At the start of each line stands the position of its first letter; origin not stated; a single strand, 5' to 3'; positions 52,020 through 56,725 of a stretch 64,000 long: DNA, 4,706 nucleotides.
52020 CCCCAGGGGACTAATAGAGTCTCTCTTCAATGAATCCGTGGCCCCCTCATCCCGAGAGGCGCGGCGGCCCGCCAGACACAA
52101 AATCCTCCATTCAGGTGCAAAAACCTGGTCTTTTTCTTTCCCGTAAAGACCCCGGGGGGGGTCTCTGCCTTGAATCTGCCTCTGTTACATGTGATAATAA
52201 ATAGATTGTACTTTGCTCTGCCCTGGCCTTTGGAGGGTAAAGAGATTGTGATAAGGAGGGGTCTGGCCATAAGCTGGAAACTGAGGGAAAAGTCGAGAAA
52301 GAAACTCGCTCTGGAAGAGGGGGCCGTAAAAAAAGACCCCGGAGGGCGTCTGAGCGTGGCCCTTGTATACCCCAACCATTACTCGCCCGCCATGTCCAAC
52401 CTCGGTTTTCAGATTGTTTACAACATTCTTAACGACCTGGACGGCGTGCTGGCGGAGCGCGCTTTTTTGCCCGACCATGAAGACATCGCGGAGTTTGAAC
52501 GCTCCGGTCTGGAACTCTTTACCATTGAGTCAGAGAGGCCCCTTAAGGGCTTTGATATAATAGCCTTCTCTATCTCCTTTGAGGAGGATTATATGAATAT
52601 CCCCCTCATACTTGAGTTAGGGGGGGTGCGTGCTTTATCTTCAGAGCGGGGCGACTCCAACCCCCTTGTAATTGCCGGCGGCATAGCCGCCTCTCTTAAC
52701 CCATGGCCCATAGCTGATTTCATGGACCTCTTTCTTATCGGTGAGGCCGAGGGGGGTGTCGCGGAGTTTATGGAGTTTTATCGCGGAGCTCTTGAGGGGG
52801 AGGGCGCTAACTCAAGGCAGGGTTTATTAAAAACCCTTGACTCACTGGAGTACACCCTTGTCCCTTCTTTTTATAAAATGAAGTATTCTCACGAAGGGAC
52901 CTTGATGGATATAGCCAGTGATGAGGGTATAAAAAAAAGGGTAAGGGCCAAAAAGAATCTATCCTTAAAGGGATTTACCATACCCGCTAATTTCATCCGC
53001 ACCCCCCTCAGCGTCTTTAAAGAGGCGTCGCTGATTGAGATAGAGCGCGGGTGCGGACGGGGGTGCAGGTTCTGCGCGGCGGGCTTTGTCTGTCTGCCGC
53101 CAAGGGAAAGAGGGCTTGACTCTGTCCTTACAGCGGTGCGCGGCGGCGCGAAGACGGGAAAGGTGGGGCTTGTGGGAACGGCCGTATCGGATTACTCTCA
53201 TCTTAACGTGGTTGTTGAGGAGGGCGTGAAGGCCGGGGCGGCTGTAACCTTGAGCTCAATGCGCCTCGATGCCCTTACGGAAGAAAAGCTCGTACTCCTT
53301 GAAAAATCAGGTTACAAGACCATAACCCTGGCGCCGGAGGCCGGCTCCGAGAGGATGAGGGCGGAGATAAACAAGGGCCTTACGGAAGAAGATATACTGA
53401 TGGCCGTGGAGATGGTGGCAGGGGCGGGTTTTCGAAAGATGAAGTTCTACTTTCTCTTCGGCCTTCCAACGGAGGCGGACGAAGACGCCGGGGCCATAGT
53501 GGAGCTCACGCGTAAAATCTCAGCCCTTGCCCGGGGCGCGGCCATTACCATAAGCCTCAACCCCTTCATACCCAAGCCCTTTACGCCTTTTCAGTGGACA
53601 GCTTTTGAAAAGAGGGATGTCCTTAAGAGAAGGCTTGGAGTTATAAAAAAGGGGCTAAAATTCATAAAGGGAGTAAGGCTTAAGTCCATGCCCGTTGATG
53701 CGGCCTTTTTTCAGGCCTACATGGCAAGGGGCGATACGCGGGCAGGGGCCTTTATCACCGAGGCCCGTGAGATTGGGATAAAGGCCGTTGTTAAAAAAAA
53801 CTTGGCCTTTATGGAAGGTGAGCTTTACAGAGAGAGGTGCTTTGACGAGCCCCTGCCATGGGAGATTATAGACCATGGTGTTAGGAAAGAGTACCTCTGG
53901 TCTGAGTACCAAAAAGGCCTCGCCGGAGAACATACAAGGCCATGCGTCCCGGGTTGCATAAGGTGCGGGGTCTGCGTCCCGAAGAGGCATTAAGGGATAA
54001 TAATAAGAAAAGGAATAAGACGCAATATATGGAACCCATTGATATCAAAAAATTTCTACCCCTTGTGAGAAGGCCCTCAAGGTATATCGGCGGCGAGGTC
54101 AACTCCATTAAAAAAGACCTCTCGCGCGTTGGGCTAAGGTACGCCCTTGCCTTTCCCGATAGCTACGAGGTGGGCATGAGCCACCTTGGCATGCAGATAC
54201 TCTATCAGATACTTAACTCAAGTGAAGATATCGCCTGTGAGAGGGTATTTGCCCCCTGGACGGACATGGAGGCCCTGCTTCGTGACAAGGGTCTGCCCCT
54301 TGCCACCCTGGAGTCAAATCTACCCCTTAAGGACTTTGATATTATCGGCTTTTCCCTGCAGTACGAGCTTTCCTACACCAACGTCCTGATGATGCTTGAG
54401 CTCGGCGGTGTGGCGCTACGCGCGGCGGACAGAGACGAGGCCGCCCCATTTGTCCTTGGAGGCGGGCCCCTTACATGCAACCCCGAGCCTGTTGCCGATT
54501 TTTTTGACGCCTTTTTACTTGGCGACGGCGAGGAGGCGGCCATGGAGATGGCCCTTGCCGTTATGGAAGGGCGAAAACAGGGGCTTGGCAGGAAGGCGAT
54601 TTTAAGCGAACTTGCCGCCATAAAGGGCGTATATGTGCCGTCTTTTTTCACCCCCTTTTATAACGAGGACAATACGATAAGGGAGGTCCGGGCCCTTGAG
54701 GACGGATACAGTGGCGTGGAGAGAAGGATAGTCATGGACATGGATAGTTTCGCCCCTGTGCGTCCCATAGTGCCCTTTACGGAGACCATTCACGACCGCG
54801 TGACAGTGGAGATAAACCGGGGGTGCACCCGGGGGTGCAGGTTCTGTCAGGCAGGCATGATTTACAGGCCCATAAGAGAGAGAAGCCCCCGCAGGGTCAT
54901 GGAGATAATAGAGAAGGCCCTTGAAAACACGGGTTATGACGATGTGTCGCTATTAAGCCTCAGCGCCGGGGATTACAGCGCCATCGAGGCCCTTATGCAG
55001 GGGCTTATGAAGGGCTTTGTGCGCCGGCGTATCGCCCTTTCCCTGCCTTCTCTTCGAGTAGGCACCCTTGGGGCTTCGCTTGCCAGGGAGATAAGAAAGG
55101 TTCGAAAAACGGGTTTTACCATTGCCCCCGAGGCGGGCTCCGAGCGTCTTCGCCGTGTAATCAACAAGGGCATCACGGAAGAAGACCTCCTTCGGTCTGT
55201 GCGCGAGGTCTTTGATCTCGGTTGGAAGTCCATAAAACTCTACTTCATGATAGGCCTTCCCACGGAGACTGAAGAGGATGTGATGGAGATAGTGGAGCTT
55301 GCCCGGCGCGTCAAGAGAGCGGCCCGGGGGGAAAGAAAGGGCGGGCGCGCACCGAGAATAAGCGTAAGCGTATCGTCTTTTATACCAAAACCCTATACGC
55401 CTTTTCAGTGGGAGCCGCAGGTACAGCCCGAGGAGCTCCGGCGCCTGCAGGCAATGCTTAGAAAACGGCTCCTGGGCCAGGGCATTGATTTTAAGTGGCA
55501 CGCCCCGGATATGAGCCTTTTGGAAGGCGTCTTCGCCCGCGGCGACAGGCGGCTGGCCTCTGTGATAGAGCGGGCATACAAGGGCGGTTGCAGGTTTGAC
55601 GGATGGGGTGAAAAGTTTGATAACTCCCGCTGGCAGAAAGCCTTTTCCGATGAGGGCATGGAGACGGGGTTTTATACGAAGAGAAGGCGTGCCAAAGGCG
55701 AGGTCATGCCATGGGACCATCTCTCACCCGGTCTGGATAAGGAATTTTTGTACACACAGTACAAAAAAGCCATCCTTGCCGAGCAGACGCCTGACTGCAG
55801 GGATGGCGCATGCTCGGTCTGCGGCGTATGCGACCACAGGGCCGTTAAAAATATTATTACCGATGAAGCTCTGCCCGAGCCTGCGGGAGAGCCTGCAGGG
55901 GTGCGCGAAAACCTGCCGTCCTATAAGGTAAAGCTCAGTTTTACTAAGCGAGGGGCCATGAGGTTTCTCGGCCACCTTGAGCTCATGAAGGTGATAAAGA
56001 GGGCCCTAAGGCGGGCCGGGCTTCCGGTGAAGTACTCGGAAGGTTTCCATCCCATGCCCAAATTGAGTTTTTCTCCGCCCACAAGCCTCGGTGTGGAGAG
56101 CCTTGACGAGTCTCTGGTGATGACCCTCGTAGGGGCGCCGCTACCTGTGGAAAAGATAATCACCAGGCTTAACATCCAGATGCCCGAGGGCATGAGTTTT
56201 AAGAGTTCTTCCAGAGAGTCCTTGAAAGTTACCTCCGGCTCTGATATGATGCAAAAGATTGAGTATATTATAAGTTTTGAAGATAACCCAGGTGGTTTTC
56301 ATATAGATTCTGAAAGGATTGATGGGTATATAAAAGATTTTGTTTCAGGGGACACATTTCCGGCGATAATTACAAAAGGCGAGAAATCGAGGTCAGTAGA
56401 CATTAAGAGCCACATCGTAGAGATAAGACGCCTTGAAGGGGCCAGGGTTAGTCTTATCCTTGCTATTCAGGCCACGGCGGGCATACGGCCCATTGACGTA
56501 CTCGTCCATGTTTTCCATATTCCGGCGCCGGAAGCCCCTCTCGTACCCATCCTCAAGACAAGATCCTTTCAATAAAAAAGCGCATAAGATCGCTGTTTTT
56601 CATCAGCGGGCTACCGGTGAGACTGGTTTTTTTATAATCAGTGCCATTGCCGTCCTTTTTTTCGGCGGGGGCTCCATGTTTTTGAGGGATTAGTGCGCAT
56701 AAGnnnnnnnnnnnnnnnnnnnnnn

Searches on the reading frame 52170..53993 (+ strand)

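Call 38: search_protein_families(library=pfam, proteins=[window:52170-53993:+], max_evalue=0.00001)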
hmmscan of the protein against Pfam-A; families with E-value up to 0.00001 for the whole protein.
window:52170-53993:+ (607 aa): 2 families
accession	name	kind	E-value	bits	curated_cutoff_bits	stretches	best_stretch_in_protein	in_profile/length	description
PF19864.5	Radical_SAM_N2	-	3.7e-44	150.3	29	1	79-232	1-151/151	Radical SAM proteins, N-terminal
PF04055.27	Radical_SAM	-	1.2e-15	58.6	29.5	1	291-446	3-165/166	Radical SAM superfamily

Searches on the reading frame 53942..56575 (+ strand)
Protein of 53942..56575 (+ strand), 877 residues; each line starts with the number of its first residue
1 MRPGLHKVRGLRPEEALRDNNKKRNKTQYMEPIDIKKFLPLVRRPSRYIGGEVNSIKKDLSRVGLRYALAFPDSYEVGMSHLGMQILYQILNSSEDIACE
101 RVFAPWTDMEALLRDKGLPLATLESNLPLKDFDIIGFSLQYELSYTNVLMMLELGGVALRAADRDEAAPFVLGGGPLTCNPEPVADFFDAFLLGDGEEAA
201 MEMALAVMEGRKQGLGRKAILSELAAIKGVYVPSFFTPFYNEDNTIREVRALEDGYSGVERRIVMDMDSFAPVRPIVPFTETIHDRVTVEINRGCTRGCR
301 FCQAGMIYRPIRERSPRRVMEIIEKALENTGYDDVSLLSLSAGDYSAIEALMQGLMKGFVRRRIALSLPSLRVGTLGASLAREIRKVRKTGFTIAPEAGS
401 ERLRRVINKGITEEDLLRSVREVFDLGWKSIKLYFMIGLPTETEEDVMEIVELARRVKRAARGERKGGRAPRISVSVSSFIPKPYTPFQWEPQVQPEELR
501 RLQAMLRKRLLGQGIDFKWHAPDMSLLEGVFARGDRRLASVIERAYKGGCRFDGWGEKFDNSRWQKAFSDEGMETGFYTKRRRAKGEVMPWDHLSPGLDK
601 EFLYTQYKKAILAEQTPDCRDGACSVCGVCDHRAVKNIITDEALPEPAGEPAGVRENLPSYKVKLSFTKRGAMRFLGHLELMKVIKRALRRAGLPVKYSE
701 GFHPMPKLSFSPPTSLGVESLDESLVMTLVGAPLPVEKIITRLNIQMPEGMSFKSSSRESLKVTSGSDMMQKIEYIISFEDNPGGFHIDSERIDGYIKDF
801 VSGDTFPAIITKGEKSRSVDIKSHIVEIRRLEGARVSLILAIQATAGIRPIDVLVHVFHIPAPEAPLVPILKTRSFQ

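Call 38: search_protein_families(library=pfam, proteins=[window:53942-56575:+], max_evalue=0.00001)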
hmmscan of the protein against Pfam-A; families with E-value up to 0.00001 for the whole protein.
window:53942-56575:+ (877 aa): 3 families
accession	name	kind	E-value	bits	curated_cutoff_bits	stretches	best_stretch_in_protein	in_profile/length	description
PF19864.5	Radical_SAM_N2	-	8e-62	207.6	29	1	83-233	1-151/151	Radical SAM proteins, N-terminal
PF10105.14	DUF2344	-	2.4e-38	132.2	23.8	1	662-848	1-174/176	Uncharacterized protein conserved in bacteria (DUF2344)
PF04055.27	Radical_SAM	-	1.7e-23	84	29.5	1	290-454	2-166/166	Radical SAM superfamily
